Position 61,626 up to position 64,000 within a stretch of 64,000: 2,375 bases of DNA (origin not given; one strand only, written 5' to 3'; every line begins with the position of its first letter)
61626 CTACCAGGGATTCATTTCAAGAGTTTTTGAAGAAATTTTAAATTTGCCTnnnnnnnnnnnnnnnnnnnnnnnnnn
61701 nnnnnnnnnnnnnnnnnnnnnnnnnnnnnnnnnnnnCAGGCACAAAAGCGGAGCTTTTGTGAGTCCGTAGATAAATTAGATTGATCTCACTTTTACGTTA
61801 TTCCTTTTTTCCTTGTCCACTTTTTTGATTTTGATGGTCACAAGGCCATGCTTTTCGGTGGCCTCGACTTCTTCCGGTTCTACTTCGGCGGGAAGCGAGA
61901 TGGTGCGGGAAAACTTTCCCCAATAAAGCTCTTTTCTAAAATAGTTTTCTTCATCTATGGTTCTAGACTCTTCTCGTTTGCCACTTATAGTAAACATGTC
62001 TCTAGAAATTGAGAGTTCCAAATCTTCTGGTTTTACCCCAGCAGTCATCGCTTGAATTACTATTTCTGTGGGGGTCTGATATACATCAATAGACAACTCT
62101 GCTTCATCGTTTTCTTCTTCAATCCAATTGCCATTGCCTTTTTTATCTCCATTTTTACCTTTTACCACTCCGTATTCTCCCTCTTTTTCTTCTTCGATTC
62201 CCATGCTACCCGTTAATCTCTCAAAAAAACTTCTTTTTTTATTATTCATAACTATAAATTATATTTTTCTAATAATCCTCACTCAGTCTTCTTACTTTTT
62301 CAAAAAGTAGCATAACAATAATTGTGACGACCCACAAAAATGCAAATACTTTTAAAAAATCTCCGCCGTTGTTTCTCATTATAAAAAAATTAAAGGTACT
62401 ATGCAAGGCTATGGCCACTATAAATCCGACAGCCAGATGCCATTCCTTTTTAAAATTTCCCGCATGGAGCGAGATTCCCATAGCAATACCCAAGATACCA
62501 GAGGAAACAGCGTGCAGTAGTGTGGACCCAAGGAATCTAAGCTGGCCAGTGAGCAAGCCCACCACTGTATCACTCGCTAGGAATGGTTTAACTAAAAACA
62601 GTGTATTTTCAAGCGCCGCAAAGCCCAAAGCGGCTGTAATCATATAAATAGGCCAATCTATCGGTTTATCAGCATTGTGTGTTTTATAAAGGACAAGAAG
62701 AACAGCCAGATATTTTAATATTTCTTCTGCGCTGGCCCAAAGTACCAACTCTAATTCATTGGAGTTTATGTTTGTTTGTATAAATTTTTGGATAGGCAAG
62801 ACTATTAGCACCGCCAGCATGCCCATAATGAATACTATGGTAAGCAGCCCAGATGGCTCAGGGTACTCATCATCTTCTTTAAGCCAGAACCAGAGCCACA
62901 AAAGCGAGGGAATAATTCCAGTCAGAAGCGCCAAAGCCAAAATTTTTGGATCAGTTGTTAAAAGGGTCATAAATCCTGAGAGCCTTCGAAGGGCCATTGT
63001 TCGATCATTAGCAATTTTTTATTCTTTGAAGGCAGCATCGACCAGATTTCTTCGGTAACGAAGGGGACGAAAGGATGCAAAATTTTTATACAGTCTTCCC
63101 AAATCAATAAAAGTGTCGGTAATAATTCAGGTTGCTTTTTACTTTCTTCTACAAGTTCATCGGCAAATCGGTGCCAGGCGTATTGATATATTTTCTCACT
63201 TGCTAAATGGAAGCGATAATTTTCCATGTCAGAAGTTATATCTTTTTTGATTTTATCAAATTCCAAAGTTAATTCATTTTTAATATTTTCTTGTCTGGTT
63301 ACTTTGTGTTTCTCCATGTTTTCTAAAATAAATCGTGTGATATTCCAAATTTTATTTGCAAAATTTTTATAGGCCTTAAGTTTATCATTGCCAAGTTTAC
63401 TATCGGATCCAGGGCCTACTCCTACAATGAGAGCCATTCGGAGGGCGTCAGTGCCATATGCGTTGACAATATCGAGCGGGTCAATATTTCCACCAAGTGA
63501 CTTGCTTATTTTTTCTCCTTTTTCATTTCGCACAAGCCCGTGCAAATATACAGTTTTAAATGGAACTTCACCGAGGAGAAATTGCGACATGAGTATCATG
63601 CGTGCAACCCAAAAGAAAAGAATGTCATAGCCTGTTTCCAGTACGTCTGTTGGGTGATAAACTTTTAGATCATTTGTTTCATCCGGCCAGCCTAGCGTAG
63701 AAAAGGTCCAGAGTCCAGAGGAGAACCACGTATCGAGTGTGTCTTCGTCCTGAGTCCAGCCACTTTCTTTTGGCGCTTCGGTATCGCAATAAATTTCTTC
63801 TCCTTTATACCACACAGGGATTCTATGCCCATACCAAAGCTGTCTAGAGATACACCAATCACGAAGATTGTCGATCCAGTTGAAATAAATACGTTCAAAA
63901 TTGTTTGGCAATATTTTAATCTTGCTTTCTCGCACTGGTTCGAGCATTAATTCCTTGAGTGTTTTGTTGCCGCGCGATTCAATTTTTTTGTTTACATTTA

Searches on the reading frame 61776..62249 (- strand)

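Call 80: search_protein_families(library=pfam, proteins=[window:61776-62249:-], max_evalue=0.01)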
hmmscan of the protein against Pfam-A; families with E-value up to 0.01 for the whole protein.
window:61776-62249:- (157 aa): 2 families
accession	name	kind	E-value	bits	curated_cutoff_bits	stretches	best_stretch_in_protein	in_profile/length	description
PF00011.27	HSP20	-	6e-17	62.1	20.8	1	57-153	3-97/102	Hsp20/alpha crystallin family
PF04969.22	CS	-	0.00012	23.4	21.3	1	54-143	3-78/78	CS domain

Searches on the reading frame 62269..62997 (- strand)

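Call 80: search_protein_families(library=pfam, proteins=[window:62269-62997:-], max_evalue=0.01)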
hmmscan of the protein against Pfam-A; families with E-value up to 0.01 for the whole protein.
window:62269-62997:- (242 aa): 1 family
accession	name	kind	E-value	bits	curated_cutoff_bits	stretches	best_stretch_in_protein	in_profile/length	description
PF13367.11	PrsW-protease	-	1e-26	94.2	23.5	1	47-227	1-193/196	PrsW family intramembrane metalloprotease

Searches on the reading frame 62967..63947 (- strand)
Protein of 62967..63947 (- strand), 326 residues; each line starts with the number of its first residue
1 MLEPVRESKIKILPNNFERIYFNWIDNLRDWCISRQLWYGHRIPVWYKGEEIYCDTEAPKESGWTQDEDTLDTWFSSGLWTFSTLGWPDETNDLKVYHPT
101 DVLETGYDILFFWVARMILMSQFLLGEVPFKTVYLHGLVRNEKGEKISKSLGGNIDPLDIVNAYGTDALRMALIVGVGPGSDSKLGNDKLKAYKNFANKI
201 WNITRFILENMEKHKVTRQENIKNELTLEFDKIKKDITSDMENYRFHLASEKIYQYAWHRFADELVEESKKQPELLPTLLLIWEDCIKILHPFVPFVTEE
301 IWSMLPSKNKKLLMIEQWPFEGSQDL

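Call 80: search_protein_families(library=pfam, proteins=[window:62967-63947:-], max_evalue=0.01)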
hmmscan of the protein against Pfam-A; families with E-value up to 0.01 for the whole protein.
window:62967-63947:- (326 aa): 3 families
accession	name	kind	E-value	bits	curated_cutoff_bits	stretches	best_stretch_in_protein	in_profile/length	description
PF00133.28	tRNA-synt_1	-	1.4e-59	202.4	22.7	2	63-176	291-404/414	tRNA synthetases class I (I, L, M and V)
PF08264.19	Anticodon_1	-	5.4e-20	72.2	25.1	1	229-320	7-106/148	Anticodon-binding domain of tRNA ligase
PF09334.17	tRNA-synt_1g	-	1e-09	38.1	20.1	1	13-200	206-383/391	tRNA synthetases class I (M)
